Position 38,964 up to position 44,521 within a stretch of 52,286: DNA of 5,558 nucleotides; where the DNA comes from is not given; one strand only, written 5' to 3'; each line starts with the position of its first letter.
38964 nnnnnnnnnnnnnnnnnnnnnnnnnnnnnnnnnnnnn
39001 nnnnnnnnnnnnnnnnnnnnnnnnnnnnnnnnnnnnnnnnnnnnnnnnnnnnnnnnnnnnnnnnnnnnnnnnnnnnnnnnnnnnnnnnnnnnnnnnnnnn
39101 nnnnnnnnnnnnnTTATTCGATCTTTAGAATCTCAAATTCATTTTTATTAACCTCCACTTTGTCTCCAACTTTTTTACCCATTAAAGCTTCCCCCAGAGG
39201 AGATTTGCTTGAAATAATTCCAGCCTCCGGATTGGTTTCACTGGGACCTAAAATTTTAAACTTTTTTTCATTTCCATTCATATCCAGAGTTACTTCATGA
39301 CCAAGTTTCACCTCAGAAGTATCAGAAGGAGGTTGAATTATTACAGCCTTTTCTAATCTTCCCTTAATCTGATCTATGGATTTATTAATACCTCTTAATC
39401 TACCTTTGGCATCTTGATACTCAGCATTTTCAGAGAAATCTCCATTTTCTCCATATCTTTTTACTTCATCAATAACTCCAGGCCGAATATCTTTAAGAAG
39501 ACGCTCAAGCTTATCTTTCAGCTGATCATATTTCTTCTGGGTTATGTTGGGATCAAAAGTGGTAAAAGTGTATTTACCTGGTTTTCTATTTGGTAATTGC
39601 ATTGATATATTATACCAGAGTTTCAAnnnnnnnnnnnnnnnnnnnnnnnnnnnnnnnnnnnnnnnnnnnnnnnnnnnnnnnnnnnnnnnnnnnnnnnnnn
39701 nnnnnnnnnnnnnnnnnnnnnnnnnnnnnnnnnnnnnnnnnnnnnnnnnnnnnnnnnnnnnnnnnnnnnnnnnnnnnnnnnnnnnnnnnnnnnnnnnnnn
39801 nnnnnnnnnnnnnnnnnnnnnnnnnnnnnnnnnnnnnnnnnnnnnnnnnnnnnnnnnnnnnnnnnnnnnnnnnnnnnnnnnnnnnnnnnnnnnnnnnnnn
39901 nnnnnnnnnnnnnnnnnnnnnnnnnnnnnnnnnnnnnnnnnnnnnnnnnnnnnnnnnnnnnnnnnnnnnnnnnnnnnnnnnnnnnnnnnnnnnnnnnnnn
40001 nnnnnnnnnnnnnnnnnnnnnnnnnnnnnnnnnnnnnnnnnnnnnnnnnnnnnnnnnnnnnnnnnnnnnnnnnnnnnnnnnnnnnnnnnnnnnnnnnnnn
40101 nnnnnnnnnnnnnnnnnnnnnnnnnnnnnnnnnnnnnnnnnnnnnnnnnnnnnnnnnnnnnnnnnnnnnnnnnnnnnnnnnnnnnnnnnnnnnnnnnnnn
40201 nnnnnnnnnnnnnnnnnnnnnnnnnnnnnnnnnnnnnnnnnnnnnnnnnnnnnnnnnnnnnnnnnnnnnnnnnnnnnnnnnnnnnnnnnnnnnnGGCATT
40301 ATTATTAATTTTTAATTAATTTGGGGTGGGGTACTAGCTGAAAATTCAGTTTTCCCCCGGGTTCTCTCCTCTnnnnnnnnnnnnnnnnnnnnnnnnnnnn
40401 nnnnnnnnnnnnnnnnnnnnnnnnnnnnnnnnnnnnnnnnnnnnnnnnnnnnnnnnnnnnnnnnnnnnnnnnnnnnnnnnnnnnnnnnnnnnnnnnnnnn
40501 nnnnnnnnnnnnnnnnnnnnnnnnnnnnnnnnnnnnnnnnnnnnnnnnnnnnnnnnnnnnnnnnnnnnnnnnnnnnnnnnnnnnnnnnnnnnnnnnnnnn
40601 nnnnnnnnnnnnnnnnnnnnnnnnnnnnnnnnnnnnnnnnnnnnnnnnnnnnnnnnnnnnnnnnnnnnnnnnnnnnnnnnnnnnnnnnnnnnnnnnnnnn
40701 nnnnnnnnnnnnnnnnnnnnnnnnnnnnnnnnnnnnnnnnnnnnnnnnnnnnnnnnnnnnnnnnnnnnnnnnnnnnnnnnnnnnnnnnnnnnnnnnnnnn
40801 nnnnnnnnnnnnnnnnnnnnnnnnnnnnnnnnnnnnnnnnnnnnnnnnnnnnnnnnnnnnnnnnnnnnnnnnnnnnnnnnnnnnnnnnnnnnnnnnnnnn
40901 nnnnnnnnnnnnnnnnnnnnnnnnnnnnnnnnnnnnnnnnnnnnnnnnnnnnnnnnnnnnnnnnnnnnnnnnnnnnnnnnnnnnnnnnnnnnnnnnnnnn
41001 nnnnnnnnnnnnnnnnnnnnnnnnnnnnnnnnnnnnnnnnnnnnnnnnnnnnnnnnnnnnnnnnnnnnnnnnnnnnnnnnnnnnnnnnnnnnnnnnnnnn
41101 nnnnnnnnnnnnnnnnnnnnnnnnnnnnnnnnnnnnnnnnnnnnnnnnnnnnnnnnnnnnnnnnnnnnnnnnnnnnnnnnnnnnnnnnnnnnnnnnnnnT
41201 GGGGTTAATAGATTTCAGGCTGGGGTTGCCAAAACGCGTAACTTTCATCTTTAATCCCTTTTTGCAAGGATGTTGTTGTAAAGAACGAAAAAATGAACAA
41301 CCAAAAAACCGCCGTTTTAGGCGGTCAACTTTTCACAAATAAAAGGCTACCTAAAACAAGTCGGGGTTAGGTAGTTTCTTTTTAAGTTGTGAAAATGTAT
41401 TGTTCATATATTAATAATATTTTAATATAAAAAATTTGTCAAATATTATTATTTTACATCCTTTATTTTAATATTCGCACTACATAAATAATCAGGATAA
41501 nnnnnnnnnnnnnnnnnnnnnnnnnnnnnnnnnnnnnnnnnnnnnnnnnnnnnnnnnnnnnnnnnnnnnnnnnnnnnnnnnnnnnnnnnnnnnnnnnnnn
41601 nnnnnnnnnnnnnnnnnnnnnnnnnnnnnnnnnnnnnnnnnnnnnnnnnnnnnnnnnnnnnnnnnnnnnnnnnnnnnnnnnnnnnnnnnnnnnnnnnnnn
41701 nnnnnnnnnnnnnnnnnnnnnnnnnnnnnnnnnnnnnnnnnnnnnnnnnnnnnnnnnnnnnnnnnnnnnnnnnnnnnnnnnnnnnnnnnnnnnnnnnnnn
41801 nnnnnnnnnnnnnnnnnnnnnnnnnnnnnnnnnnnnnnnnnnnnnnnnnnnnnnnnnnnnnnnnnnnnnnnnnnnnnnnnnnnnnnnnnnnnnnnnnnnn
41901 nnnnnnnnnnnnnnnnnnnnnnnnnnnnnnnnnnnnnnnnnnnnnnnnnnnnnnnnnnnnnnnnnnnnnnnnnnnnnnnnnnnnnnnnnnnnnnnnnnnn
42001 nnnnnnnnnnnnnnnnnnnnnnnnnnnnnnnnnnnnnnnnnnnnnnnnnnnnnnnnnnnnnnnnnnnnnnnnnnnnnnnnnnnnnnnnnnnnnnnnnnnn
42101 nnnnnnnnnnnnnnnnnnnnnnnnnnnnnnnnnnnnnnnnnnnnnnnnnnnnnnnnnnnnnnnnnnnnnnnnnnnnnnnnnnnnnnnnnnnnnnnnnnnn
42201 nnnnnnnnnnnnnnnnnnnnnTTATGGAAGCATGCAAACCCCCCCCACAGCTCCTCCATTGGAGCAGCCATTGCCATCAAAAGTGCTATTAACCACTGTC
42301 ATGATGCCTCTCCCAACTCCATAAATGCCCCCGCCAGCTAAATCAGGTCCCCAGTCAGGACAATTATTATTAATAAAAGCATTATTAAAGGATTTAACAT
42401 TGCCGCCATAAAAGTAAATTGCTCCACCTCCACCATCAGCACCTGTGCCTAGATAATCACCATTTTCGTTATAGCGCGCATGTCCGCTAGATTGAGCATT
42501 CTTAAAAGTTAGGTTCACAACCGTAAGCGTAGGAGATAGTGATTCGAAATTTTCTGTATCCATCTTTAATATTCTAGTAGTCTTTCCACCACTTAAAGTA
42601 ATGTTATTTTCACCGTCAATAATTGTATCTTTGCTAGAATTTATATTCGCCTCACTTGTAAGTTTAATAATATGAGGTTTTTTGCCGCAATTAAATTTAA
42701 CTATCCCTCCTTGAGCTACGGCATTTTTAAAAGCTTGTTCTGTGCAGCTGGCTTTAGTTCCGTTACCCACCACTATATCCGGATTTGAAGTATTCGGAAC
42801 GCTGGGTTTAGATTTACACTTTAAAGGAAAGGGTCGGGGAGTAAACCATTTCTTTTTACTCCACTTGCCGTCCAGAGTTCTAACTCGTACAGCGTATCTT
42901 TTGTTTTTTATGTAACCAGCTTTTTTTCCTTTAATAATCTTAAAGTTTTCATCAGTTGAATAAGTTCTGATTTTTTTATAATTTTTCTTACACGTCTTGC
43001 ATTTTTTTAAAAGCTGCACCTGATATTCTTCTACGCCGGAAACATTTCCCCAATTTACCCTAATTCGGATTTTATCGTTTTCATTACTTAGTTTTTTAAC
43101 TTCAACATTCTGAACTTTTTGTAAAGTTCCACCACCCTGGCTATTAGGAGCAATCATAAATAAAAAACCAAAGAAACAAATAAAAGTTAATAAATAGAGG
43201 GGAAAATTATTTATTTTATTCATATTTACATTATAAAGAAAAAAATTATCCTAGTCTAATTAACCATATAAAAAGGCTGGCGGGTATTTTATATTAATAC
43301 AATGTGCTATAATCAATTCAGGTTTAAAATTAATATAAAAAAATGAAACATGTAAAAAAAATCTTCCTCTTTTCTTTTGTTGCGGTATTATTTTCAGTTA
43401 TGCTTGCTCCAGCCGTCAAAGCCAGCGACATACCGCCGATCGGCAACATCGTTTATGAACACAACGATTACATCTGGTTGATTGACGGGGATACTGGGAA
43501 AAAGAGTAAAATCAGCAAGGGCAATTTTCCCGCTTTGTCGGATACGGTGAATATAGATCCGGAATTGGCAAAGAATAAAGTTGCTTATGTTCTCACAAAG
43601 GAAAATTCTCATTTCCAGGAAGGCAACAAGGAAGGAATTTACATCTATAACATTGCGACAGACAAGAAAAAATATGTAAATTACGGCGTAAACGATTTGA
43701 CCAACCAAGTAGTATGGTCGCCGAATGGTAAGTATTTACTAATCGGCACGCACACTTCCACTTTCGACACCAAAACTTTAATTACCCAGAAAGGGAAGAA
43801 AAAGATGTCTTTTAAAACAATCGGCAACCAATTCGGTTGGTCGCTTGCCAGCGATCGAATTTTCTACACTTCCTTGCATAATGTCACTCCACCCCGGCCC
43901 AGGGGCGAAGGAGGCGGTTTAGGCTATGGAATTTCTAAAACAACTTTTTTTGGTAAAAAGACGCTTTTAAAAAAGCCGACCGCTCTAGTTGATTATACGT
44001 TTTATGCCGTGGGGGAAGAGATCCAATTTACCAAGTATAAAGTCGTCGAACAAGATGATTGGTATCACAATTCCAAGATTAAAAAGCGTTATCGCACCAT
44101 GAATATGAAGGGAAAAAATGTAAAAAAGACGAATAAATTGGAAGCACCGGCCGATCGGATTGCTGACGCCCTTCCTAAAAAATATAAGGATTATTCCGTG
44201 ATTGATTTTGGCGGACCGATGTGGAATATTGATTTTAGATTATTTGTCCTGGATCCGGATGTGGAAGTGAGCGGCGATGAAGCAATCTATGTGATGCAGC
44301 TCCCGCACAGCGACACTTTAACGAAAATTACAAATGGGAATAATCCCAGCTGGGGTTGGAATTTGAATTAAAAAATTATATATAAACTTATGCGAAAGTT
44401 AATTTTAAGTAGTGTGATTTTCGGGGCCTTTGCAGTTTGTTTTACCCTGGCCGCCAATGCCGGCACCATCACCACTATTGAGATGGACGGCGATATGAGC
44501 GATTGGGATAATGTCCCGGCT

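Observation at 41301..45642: ~105-nt structured repeat present twice in direct orientation, each with a conserved 18-codon ORF, bracketing a four-ORF (three-gene) surface-protein cassette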

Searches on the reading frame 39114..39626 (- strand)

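Call 11: search_protein_families(library=pfam, proteins=[window:39114-39626:-], max_evalue=0.01)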
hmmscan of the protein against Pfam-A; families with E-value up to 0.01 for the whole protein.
window:39114-39626:- (170 aa): 2 families
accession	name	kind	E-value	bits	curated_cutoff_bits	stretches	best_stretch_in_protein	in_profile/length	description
PF01272.25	GreA_GreB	-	2.3e-19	69.6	26.9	1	103-170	3-76/77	Transcription elongation factor, GreA/GreB, C-term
PF03449.20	GreA_GreB_N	-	6.4e-17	62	24.5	1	28-96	3-71/71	Transcription elongation factor, N-terminal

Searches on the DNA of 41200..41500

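Call 7: search_rna_families(source=window, start=41200, end=41500, threshold=evalue, max_evalue=10)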
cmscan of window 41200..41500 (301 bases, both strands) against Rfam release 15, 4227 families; matches with E-value up to 10: 5.
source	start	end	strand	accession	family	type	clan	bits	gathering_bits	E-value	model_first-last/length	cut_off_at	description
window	41297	41430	-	RF00125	IS128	Gene; sRNA;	-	18.1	80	0.15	59-204/209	no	IS128 RNA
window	41245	41334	-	RF02900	AaHKsRNA82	Gene; sRNA;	-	17.4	51.4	4.3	1-81/81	no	Aggregatibacter sRNA 82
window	41240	41299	-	RF03311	MIR169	Gene; miRNA;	-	15.8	80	1.6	23-90/111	no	MIR169 microRNA precursor family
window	41241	41424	-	RF02933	ARRPOF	Gene; sRNA;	-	15.5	127.2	0.11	1-256/256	no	ARRPOF RNA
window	41274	41384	+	RF00378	Qrr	Gene; sRNA;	-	15.4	50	2.5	1-108/108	no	Qrr RNA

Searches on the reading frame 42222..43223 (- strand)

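Call 11: search_protein_families(library=pfam, proteins=[window:42222-43223:-], max_evalue=0.01)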
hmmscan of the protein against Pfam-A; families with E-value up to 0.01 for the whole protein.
window:42222-43223:- (333 aa): 1 family
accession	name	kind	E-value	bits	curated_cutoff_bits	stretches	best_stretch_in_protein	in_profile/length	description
PF22837.1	M_Eco57I_C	-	0.0073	16.2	27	0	48-96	126-175/283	Type II methyltransferase M.Eco57I, C-terminal domain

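Call 40: search_protein_families(library=ncbifam, proteins=[window:42222-43223:-], max_evalue=0.01)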
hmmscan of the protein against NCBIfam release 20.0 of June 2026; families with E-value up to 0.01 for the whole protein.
window:42222-43223:- (333 aa): 0 families

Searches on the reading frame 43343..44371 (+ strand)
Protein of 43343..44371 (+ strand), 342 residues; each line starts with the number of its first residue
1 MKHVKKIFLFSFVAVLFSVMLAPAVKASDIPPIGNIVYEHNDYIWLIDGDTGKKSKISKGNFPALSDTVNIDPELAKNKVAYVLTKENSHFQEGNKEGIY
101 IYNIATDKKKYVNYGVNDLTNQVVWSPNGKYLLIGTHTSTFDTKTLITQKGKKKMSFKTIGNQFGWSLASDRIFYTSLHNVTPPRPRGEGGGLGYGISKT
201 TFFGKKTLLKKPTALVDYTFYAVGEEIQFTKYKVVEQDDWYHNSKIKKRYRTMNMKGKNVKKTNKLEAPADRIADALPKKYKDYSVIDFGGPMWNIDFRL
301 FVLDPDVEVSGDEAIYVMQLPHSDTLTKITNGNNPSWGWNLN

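Call 11: search_protein_families(library=pfam, proteins=[window:43343-44371:+], max_evalue=0.01)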
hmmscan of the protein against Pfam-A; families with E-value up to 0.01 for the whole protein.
window:43343-44371:+ (342 aa): 1 family
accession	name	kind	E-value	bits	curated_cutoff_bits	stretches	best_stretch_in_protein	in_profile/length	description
PF25174.1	Beta-prop_THOC3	-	1.9e-05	24.3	305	1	96-179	68-150/272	THOC3 beta-propeller domain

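Call 40: search_protein_families(library=ncbifam, proteins=[window:43343-44371:+], max_evalue=0.01)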
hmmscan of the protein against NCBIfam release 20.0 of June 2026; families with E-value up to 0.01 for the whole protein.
window:43343-44371:+ (342 aa): 0 families
